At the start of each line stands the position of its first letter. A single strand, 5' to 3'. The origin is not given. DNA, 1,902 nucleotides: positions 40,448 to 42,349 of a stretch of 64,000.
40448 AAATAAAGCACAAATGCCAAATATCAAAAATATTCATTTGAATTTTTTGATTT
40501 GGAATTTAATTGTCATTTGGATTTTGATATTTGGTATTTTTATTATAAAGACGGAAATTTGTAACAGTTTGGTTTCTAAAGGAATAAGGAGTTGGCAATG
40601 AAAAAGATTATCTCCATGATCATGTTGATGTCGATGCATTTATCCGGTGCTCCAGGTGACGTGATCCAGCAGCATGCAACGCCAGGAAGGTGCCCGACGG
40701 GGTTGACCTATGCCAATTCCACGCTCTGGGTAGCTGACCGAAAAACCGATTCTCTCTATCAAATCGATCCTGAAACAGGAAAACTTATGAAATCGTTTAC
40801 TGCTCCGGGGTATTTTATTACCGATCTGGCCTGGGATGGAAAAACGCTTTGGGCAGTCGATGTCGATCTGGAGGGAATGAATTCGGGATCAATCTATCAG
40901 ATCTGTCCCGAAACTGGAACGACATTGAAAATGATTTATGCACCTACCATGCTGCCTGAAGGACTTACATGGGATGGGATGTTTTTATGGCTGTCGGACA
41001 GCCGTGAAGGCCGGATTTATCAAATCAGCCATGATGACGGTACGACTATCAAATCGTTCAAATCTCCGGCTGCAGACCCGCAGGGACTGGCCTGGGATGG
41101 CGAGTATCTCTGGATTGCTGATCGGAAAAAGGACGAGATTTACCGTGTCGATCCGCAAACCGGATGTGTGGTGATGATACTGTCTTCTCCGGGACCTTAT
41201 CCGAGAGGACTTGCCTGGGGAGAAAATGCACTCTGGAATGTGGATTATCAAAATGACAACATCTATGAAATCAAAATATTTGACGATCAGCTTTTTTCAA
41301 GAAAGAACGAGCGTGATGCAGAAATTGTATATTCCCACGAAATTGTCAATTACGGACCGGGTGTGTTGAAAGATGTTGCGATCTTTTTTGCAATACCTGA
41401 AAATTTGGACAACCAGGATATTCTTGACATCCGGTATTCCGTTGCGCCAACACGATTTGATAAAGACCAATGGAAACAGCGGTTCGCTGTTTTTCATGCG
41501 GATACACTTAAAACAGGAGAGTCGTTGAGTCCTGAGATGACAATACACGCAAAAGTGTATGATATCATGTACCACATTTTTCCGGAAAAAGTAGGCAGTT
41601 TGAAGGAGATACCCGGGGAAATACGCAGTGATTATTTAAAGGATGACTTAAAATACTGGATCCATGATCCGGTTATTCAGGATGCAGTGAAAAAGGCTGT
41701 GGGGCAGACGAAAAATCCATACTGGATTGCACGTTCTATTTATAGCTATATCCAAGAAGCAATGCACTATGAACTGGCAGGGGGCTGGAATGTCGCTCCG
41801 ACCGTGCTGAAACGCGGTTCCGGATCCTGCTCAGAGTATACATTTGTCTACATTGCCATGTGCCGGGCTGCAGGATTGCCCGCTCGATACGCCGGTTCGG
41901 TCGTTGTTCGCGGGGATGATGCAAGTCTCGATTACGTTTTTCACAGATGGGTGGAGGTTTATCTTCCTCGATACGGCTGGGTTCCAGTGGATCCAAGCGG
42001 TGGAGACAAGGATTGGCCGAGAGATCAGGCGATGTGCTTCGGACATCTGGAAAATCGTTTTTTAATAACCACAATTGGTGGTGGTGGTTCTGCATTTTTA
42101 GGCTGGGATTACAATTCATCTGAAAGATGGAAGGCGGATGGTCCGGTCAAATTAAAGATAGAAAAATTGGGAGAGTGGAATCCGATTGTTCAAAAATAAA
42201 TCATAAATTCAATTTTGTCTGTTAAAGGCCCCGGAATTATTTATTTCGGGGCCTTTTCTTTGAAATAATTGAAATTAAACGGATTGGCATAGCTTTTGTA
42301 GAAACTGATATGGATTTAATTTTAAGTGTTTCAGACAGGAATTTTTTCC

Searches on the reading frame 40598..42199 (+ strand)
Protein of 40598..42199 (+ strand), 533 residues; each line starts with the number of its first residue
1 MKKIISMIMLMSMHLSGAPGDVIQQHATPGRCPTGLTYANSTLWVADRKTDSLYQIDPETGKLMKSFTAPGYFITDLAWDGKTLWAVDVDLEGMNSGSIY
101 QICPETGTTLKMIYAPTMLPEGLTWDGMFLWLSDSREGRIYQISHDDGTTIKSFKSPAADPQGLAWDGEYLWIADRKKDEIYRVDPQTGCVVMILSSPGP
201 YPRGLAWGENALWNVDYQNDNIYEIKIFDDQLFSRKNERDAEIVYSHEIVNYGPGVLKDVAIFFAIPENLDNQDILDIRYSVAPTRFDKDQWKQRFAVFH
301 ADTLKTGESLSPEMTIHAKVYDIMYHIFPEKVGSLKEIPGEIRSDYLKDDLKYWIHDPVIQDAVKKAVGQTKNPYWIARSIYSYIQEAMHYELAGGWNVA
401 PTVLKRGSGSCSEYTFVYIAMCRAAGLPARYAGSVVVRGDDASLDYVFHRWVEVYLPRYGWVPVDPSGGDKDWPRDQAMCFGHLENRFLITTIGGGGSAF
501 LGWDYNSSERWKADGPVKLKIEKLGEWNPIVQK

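Call 25: search_protein_families(library=pfam, proteins=[window:40598-42199:+], max_evalue=0.0001)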
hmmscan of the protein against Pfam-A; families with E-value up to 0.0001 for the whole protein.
window:40598-42199:+ (533 aa): 4 families
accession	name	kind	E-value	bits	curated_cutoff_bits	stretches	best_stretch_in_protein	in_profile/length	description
PF01841.26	Transglut_core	-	9.6e-21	74.5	23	1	365-466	5-108/108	Transglutaminase-like superfamily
PF21959.2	DUF6923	-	3.6e-11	43.8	27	0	35-120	92-173/234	Repeat of unknown function (DUF6923)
PF08450.18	SGL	-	2.3e-08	34.4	26.3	1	85-210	100-235/246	SMP-30/Gluconolactonase/LRE-like region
PF24684.1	Vgb_lyase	-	3.3e-07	29.9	50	1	97-225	76-207/290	Virginiamycin B lyase family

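Call 52: search_protein_families(library=ncbifam, proteins=[window:40598-42199:+], max_evalue=0.01)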
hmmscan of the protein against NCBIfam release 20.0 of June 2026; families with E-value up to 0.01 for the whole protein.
window:40598-42199:+ (533 aa): 1 family
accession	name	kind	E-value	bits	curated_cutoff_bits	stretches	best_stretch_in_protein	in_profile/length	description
TIGR03606.1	non_repeat_PQQ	subfamily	2.3e-06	26.7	434.55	1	152-195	23-67/454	glucose/sorbosone family PQQ-dependent dehydrogenase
